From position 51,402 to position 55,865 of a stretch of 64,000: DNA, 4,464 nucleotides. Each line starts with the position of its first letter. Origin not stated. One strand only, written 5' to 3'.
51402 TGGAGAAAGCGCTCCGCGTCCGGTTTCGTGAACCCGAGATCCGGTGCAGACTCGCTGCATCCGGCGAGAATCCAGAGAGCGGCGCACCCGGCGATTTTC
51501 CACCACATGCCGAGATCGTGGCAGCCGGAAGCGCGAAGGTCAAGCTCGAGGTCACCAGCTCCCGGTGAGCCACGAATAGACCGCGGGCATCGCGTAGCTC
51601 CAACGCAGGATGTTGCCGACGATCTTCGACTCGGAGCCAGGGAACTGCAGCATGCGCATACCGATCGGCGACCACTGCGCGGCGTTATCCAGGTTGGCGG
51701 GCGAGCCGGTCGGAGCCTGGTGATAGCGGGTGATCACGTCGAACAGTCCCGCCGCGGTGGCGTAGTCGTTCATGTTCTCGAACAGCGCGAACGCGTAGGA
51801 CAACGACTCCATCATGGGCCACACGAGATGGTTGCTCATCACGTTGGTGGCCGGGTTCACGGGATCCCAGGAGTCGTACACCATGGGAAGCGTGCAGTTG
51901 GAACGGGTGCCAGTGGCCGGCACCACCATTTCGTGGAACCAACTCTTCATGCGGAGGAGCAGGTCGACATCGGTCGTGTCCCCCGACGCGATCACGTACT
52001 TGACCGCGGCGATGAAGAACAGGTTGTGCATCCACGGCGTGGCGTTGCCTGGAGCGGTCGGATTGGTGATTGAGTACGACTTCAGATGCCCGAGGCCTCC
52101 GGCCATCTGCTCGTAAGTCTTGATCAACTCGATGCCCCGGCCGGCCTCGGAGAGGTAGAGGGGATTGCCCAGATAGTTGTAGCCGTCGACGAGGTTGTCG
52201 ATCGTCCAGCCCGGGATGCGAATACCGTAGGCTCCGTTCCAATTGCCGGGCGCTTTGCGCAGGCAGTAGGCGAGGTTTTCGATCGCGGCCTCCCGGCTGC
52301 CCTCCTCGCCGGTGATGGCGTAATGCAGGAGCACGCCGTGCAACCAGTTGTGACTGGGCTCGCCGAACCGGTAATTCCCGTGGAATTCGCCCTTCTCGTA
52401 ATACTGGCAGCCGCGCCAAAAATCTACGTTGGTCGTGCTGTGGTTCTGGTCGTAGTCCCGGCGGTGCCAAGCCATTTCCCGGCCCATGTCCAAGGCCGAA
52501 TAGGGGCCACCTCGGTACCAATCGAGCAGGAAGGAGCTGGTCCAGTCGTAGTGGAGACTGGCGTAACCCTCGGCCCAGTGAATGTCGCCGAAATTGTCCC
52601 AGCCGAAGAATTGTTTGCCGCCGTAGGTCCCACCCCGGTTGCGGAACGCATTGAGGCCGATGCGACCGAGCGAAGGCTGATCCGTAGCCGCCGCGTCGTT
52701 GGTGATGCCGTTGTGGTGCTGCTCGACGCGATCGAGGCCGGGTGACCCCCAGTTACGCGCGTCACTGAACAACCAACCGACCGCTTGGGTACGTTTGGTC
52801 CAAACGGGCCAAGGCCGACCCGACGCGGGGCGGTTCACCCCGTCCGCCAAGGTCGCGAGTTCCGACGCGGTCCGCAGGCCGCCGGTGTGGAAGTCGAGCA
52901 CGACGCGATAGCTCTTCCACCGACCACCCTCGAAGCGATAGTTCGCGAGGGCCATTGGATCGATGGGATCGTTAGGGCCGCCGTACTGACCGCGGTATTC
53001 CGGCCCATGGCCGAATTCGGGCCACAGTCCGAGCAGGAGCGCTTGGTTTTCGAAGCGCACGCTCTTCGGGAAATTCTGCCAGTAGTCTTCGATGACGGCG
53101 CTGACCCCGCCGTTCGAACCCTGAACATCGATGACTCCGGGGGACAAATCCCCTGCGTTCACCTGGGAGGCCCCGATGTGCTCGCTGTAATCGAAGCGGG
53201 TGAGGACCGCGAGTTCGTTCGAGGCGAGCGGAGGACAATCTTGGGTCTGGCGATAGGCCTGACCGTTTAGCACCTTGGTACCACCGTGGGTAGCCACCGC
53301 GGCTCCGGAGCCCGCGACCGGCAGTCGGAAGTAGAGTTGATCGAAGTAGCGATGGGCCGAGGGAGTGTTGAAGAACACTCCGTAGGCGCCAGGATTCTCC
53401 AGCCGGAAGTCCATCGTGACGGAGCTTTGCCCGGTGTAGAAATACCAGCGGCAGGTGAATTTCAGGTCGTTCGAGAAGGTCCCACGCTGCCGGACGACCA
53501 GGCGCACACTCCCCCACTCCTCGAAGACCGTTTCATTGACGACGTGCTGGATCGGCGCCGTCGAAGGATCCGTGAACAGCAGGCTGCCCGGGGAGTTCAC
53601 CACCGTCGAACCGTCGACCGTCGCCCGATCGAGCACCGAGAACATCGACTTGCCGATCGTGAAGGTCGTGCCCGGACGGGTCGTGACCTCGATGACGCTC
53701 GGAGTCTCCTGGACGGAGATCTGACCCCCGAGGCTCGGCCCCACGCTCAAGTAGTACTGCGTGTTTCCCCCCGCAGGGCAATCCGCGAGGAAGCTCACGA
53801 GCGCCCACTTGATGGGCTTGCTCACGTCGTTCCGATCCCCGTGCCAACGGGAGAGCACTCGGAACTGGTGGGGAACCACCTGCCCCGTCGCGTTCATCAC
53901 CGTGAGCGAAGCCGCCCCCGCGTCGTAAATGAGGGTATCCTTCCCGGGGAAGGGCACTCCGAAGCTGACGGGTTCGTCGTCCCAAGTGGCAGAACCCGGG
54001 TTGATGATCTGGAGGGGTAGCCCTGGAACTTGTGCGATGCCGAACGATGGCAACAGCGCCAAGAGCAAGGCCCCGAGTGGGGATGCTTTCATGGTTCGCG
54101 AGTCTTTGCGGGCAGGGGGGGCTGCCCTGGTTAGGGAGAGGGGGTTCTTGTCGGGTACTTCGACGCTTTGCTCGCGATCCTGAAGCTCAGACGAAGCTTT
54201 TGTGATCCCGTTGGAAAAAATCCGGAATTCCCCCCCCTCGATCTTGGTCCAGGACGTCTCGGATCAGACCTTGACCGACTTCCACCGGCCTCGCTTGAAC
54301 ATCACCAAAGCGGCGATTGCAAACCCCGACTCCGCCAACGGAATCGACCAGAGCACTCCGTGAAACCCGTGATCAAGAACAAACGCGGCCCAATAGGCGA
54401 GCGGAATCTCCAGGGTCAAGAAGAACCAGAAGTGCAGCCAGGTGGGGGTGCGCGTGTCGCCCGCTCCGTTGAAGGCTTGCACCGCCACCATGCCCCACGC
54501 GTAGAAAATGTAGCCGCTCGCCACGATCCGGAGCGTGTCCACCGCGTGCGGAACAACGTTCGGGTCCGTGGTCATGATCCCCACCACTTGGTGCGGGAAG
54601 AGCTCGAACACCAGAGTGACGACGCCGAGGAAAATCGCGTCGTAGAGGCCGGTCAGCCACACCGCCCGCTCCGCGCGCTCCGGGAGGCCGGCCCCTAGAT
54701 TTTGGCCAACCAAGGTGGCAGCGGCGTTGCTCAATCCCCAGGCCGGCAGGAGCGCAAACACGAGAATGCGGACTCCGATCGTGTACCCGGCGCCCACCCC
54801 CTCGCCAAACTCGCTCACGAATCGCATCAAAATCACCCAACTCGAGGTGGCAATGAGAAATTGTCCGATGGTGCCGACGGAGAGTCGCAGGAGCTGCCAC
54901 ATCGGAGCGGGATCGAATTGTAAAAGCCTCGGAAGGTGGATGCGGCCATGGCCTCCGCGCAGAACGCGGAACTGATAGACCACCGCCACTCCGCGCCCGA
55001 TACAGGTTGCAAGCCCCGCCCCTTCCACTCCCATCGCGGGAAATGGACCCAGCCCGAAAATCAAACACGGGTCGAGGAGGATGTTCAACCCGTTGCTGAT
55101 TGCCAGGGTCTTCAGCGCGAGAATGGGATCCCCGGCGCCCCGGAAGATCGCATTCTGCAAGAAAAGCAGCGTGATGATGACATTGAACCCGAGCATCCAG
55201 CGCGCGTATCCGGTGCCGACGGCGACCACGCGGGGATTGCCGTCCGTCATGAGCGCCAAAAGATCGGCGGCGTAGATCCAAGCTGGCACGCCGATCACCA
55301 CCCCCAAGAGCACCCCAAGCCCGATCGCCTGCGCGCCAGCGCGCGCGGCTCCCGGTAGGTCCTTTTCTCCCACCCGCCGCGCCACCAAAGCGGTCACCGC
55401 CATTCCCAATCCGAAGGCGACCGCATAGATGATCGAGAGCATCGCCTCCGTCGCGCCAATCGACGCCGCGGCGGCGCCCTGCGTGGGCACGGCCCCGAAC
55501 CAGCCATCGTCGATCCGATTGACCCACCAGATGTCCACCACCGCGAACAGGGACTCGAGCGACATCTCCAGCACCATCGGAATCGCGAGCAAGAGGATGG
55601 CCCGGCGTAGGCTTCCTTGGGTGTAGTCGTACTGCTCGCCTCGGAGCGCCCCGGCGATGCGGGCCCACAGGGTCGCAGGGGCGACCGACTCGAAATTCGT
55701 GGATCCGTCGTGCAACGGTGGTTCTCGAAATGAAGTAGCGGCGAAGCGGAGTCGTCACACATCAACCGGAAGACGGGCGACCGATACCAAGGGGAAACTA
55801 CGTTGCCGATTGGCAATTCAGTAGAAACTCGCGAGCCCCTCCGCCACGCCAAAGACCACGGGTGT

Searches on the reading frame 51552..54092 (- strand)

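Call 71: search_protein_families(library=pfam, proteins=[window:51552-54092:-])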
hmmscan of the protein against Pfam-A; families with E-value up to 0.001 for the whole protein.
window:51552-54092:- (846 aa): 1 family
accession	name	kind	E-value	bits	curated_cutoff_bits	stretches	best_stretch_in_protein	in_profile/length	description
PF21345.3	PcRGLX_2nd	-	5.8e-08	32.6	23.5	0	125-229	1-120/360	PcRGLX-like protein central beta sandwich domain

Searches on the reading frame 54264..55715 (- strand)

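Call 71: search_protein_families(library=pfam, proteins=[window:54264-55715:-])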
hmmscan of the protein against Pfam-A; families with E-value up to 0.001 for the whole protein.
window:54264-55715:- (483 aa): 1 family
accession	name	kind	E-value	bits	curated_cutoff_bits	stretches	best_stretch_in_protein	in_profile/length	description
PF01554.23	MatE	-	4.3e-46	157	24.9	2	284-442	4-161/161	MatE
